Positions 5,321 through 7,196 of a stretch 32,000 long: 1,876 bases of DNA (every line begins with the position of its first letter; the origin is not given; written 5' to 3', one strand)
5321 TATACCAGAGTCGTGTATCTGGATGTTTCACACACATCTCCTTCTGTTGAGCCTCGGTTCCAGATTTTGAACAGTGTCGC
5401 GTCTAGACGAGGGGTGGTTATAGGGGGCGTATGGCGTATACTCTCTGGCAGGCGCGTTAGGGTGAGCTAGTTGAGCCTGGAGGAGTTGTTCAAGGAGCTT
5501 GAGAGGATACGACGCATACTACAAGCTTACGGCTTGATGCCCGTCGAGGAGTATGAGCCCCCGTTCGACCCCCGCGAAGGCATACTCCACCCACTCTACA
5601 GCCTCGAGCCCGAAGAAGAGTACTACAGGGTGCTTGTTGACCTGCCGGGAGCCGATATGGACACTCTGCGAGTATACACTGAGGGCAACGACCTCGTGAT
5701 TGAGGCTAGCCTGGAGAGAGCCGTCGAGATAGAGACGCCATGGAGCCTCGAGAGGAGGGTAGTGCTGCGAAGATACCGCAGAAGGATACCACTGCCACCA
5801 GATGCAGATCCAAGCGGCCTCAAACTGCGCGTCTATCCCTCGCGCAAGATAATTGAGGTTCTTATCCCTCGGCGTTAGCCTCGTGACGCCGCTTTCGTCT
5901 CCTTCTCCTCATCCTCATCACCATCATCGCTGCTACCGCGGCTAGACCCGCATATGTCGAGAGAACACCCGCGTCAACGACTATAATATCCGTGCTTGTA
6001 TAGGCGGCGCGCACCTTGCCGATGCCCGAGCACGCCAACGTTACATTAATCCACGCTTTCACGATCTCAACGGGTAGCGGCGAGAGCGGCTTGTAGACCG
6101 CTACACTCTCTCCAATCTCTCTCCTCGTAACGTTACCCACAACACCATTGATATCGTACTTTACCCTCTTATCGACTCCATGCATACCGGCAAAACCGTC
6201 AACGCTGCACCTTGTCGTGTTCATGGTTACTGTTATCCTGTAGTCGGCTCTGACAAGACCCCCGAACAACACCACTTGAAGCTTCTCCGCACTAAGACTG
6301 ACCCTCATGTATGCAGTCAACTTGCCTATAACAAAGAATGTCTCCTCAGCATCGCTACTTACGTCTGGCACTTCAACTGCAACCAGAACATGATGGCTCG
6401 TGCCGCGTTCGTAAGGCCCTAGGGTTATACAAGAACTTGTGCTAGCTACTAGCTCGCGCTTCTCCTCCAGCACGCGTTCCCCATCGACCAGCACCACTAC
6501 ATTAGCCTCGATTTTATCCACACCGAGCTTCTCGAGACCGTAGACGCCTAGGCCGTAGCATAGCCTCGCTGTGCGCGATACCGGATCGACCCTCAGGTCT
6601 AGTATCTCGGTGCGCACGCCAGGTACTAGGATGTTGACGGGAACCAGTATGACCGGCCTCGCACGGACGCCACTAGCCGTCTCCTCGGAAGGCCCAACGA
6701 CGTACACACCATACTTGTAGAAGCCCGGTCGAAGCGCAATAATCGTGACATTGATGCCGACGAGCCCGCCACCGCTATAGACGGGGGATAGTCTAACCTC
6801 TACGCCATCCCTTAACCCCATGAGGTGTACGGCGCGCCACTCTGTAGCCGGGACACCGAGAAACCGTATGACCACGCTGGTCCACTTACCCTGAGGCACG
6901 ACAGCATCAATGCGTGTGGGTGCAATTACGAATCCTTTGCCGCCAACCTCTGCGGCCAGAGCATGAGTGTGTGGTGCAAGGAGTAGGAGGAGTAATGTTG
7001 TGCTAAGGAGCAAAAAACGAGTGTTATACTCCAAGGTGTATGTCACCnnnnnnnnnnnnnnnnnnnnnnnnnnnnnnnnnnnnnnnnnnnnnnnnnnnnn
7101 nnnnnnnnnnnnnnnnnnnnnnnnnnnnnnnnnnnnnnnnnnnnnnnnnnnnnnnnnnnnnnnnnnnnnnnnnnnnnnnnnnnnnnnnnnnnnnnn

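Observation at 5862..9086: Candidate surface-filament module: sequon-rich beta-protein, membrane-anchored PapD-like protein and a divergent type IV pilin-like gene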

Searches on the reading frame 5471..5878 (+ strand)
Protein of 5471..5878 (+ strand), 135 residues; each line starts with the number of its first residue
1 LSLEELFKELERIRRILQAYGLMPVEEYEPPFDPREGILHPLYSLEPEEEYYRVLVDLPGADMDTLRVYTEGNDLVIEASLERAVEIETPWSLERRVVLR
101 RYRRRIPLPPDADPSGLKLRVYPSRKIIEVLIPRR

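Call 3: search_protein_families(library=pfam, proteins=[window:5471-5878:+], max_evalue=1)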
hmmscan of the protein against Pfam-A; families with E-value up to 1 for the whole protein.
window:5471-5878:+ (135 aa): 2 families
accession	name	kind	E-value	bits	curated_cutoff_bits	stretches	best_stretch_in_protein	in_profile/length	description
PF00011.27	HSP20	-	4.7e-06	27.1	20.8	1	48-116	5-71/102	Hsp20/alpha crystallin family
PF17886.7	ArsA_HSP20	-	8e-06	25.8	22.5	1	52-109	4-41/63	HSP20-like domain found in ArsA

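Call 4: search_protein_families(library=ncbifam, proteins=[window:5471-5878:+], max_evalue=1)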
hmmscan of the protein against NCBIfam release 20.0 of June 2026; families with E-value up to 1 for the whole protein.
window:5471-5878:+ (135 aa): 4 families
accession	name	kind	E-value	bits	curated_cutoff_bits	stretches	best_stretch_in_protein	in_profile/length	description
NF041799.1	Hsp14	equivalog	5.7e-05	23.1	100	1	47-110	25-85/118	archaeal heat shock protein Hsp14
NF041800.1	Hsp20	equivalog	0.00097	18.8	140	1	38-118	71-135/162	archaeal heat shock protein Hsp20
NF042420.1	Hsp18_Clos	equivalog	0.025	14.7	195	1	46-88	48-90/147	heat shock protein Hsp18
NF033180.1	AAC_3_VIII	exception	0.12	11.6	560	1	36-103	153-215/286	aminoglycoside N-acetyltransferase AAC(3)-VIII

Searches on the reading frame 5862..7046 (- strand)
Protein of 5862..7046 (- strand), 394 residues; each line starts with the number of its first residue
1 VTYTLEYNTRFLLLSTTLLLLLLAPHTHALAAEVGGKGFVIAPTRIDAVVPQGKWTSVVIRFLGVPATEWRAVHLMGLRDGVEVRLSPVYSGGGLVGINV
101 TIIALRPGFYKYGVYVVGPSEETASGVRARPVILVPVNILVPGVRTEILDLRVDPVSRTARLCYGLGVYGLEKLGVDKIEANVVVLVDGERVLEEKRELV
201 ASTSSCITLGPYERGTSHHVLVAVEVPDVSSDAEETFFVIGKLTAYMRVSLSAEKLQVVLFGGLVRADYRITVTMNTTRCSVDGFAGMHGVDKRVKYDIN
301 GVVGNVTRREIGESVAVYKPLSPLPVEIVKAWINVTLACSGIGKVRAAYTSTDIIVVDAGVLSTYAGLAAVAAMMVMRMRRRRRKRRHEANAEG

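Call 3: search_protein_families(library=pfam, proteins=[window:5862-7046:-], max_evalue=1)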
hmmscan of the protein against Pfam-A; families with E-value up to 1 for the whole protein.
window:5862-7046:- (394 aa): 0 families

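Call 4: search_protein_families(library=ncbifam, proteins=[window:5862-7046:-], max_evalue=1)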
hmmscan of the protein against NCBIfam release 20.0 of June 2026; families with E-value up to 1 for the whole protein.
window:5862-7046:- (394 aa): 1 family
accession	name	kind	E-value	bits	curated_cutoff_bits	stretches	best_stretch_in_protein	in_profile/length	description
NF051874.1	PVV_CTERM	equivalog_domain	0.5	10.2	27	0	366-383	17-34/38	PVV-CTERM domain-containing choice-of-anchor G protein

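Call 8: search_solved_structures(query=window:5862-7046:-, max_evalue=10)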
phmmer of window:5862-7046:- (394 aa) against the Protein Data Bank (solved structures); distinct sequences matched with E-value up to 10: 0.

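Call 10: find_homologous_proteins(query=window:5862-7046:-)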
Query window:5862-7046:- (394 aa): 2 proteins with E <= 0.001 among 8000 candidates.
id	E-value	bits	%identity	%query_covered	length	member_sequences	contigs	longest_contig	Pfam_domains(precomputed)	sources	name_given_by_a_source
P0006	1.0e-248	843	100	99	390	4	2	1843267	-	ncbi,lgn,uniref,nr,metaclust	ncbi:hypothetical protein Pyrfu_0659 [Pyrolobus fumarii 1A]|uniref:Uncharacterized protein n=1 Tax=P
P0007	1.6e-94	335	44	88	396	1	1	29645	-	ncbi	-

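Call 20: find_homologous_proteins(query=A3, max_evalue=0.01)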
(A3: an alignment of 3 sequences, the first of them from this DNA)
Query A3 (3 sequences) (328 aa, profile of the alignment): 4 proteins with E <= 0.01 among 8000 candidates.
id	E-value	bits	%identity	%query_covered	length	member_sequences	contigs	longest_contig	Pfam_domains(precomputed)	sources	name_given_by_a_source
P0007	3.7e-188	642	44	100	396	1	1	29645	-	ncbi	-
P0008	1.5e-186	637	46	99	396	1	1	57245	-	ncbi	-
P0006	5.2e-174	596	100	100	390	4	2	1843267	-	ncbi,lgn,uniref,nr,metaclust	ncbi:hypothetical protein Pyrfu_0659 [Pyrolobus fumarii 1A]|uniref:Uncharacterized protein n=1 Tax=P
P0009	3.3e-59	219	34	98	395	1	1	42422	-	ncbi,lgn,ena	-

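Call 21: search_solved_structures(query=A3, max_evalue=10)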
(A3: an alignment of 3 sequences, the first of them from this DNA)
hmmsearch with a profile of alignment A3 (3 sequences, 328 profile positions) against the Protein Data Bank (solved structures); distinct sequences matched with E-value up to 10: 1.
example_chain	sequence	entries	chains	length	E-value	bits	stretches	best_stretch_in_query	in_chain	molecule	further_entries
2evv_A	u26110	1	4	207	2.2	10.4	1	162-219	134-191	hypothetical protein HP0218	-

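Call 23: find_encoding_contigs(protein=P0009, flank=8000, max_places=3)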
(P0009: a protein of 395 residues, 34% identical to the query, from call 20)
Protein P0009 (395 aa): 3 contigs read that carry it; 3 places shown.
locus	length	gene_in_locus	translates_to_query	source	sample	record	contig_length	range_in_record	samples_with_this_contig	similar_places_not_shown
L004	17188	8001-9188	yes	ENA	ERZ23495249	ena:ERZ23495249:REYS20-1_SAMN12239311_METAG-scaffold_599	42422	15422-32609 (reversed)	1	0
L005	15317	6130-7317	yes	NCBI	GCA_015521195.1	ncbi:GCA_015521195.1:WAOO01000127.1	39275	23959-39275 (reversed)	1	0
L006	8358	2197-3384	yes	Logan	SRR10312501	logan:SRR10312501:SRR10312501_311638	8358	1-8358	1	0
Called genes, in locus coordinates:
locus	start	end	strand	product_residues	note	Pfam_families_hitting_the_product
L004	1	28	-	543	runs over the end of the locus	PF02386:TrkH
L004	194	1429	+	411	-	PF02899:Phage_int_SAM_1 (faint), PF13495:Phage_int_SAM_4, PF00589:Phage_integrase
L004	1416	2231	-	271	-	PF01261:AP_endonuc_2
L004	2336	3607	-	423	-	PF13649:Methyltransf_25 (faint), PF01189:Methyltr_RsmB-F, PF13847:Methyltransf_31 (weak)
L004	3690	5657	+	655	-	PF02730:AFOR_N, PF01314:AFOR_C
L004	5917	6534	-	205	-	-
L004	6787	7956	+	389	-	-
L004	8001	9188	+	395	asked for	-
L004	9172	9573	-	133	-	PF00011:HSP20 (weak)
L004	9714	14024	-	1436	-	PF17802:SpaA (faint), PF08308:PEGA (faint), PF13715:CarbopepD_reg_2 (faint), PF13620:CarboxypepD_reg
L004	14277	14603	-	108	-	-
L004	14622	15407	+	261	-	PF02654:CobS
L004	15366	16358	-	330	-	PF22451:NirdL-like_HTH, PF17805:AsnC_trans_reg2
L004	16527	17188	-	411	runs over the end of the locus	PF04894:Nre_N, PF04895:Nre_C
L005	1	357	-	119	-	?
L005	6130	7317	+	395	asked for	-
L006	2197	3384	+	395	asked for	-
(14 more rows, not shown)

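Call 35: predict_structure(alignment_id=A4)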
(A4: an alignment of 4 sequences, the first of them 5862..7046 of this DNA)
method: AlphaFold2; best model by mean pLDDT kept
length: 394 residues; sequences in the alignment: 4
mean_pLDDT: 71.8   pTM: 0.44
mean pLDDT of the five models: 71.8, 68.4, 64.7, 49.0, 43.8
residues with pLDDT >= 90: 35; 70-90: 193; 50-70: 129; < 50: 37
segments of 3 or more residues with pLDDT < 50: 25-41, 121-129, 392-394
pLDDT, mean of each block of 10 residues (from residue 1): 57 63 48 39 71 80 57 60 77 72 85 70 46 75 89 79 88 79 93 90 87 80 87 82 69 60 76 78 85 88 71 82 65 82 58 58 56 72 58 45
secondary structure, 60 per line:
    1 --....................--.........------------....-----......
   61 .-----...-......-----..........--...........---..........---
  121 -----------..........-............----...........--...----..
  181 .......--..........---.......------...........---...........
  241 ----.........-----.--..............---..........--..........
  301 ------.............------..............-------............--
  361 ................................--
elements in order: H3-22 H25-33 E46-49 E55-61 E71-76 E82-91 E94-104 E108-117 E132-141 E143-154 E159-169 E179-187 E190-199 E203-209 E216-226 E230-240 E245-253 E262-275 E279-288 E291-300 E307-319 E326-339 E347-358 H361-392

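Call 38: fold_search(model_id=the predicted structure, library=pdb)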
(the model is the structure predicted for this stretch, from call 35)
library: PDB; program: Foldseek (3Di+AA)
matches with E <= 10: 1550; with E <= 0.001: 129
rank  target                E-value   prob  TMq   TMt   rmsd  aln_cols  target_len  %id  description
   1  7sqc_F0               1.8e-08  1.00  0.27  0.32  16.5       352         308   11  Ciliary C1 central pair apparatus isolated from Chlamydomonas reinhardtii (released 2022-04-13)
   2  7sqc_F1               2.3e-07  1.00  0.27  0.23  16.8       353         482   11  Ciliary C1 central pair apparatus isolated from Chlamydomonas reinhardtii (released 2022-04-13)
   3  7som_D                1.9e-06  1.00  0.22  0.08  15.6       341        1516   13  Ciliary C2 central pair apparatus isolated from Chlamydomonas reinhardtii (released 2022-04-13)
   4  6wdq_C                2.7e-06  1.00  0.18  0.21  14.6       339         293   10  IL23/IL23R/IL12Rb1 signaling complex (released 2021-02-24)
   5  7sqc_O0               3.4e-06  1.00  0.22  0.10  20.3       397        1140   11  Ciliary C1 central pair apparatus isolated from Chlamydomonas reinhardtii (released 2022-04-13)
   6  9mfg_B                3.7e-06  1.00  0.18  0.23  14.1       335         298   13  Complex of IL23 receptor and VHH (released 2025-05-21)
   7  6tav_C                4.1e-06  1.00  0.20  0.10  24.3       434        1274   10  Crystal structure of endopeptidase-induced alpha2-macroglobulin (released 2021-05-12)
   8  9ijj_4J               4.5e-06  1.00  0.22  0.13  16.9       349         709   10  In situ structure of the central apparatus in mouse sperm axoneme. (released 2025-06-04)
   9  5mzv_C                5.2e-06  1.00  0.17  0.22  14.8       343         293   10  IL-23:IL-23R:Nb22E11 complex (released 2018-01-03)
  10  4oi9_A                7.3e-06  1.00  0.21  0.22  25.1       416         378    9  Crystal Structure of ICAM-5 D1-D4 ectodomain fragment, Space Group P21 (released 2014-07-16)
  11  9ijj_4K               7.3e-06  1.00  0.20  0.20  17.1       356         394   10  In situ structure of the central apparatus in mouse sperm axoneme. (released 2025-06-04)
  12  8k53_A                8.0e-06  1.00  0.27  0.16  16.5       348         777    9  Structure of the Dimeric Human CNTN2 Ig 1-6-FNIII 1-2 Domain in an Asymmetric State (released 2023-12-06)
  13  2wng                  8.4e-06  1.00  0.22  0.26  15.3       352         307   10  complete extracellular structure of human signal regulatory protein (SIRP) alpha (released 2009-07-21)
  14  7mrq                  9.2e-06  1.00  0.22  0.26  13.4       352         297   11  Chicken CNTN4 FN1-FN3 domains with T751A, V752A, Y781A, E786A mutations (released 2022-01-05)
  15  4oia_B                9.7e-06  1.00  0.21  0.22  24.2       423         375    9  Crystal Structure of ICAM-5 D1-D4 ectodomain fragment, Space Group P4322 (released 2014-07-16)
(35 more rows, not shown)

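Call 64: search_protein_families(library=phrogs, proteins=[window:5862-7046:-], max_evalue=0.1)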
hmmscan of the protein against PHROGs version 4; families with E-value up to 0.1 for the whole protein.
window:5862-7046:- (394 aa): 0 families

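Call 66: fold_search(model_id=the predicted structure, library=viral)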
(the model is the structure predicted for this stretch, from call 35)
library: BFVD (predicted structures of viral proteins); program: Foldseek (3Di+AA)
matches with E <= 10: 911; with E <= 0.001: 81
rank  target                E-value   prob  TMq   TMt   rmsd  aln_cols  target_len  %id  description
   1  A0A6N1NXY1            1.3e-06  1.00  0.21  0.12  13.4       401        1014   12  DUF11 domain-containing protein [Tupanvirus soda lake]
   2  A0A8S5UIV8            5.3e-06  1.00  0.18  0.14  23.4       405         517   10  Uncharacterized protein [Myoviridae sp. ctu2j3]
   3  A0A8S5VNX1            8.9e-06  1.00  0.21  0.19  20.0       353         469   12  (no name in the UniProt tables at hand)
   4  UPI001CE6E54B         1.3e-05  1.00  0.20  0.25  16.6       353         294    9  (no name look-up for this kind of identifier)
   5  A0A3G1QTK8            1.3e-05  1.00  0.21  0.14  19.5       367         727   13  Putative cellulase or glycoside hydrolase [Erwinia phage phiEaP8]
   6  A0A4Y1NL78            1.7e-05  1.00  0.19  0.20  22.0       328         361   12  Highly immunogenic outer capsid protein [Acinetobacter phage AM101]
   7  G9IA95                2.4e-05  1.00  0.20  0.16  29.6       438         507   11  (no name in the UniProt tables at hand)
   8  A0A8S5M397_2          3.0e-05  0.99  0.15  0.07  21.1       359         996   13  FdeC-like protein [Siphoviridae sp. ctqpo8]
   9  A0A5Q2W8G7            3.7e-05  1.00  0.22  0.12  17.0       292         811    8  (no name in the UniProt tables at hand)
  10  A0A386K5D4            3.7e-05  1.00  0.22  0.09  14.6       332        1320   10  Uncharacterized protein [Dickeya phage vB_DsoM_JA11]
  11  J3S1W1                3.9e-05  1.00  0.19  0.16  14.7       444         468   13  Glycoprotein C [Equid alphaherpesvirus 1]
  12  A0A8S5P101            5.2e-05  1.00  0.22  0.22  18.7       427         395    5  Uncharacterized protein [Siphoviridae sp. ctTBR23]
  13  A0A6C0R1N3            5.5e-05  1.00  0.23  0.13  17.0       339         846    8  PKD/Chitinase domain-containing protein [Alteromonas phage vB_AmeM_PT11-V22]
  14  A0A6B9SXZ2            5.8e-05  1.00  0.21  0.11  21.7       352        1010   13  Highly immunogenic outer capsid protein [Acinetobacter phage vB_AbaM_PhT2]
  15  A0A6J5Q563            5.8e-05  0.99  0.17  0.10  18.4       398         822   12  Big-1 (Bacterial Ig-like domain 1) domain containing protein [uncultured Caudovirales phage]
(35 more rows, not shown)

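Call 74: search_protein_families(library=pfam, alignment_id=A4, max_evalue=1)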
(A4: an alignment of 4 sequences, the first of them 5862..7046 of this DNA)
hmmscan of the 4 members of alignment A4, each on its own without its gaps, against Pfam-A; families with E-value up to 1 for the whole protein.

A. member 1, window:5862-7046:- (394 aa): 0 families

B. families by the number of members that match (of 4 scanned): 0 families

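Call 82: find_related_loci(query=A4, collection=metagenome_contigs, flank=6000)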
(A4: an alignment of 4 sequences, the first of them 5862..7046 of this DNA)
Query A4 (394 aa) in metagenome_contigs; peptide patterns used: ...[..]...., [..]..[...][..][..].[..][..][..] (x = any residue, [..] = any of these).
90 stretches matched a pattern, but none encodes a relative of the query by tblastn (E <= 1e-3).

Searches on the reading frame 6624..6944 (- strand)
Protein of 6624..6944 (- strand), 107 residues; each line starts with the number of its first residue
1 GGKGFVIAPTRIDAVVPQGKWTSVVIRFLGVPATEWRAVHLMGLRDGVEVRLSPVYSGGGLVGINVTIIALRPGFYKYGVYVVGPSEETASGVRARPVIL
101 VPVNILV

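Call 52: search_protein_families(library=pfam, proteins=[window:6624-6944:-], max_evalue=10)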
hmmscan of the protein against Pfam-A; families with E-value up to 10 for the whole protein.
seq(107 aa): 1 family
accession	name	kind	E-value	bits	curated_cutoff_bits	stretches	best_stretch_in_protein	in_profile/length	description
PF22852.1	SoxE_N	-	0.12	12.7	27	1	61-90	11-41/48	Sulfocyanin, N-terminal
